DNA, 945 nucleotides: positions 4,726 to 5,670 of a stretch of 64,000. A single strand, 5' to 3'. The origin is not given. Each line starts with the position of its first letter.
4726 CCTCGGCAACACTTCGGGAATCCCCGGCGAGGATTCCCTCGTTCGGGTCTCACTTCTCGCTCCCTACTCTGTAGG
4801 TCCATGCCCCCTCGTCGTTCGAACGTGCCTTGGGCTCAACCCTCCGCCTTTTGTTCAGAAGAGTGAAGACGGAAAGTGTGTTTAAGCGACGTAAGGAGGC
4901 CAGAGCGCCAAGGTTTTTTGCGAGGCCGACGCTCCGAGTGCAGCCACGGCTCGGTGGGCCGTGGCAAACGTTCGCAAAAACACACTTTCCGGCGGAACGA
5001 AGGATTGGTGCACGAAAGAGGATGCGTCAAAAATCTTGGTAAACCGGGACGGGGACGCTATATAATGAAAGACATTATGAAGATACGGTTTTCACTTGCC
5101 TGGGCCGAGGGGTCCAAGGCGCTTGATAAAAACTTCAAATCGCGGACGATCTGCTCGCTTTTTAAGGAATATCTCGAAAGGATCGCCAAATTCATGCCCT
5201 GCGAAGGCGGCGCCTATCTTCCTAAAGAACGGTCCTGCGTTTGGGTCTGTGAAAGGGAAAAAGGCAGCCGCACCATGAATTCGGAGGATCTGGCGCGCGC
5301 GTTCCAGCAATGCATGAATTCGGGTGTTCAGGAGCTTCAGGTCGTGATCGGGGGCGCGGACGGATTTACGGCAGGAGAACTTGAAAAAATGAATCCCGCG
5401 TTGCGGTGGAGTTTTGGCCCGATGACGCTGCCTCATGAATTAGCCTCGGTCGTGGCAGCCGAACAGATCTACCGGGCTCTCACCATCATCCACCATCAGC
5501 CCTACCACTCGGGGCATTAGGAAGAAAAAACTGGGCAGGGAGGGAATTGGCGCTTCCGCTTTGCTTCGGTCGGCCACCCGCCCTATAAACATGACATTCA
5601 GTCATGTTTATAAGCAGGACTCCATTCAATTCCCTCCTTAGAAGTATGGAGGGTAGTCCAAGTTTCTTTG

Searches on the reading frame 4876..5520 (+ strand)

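Call 12: search_protein_families(library=pfam, proteins=[window:4876-5520:+], max_evalue=0.001)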
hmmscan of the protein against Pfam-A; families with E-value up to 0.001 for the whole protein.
window:4876-5520:+ (214 aa): 1 family
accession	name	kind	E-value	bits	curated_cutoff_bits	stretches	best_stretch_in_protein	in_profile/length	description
PF02590.22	SPOUT_MTase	-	1.3e-25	90.7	27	1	127-211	73-154/154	Predicted SPOUT methyltransferase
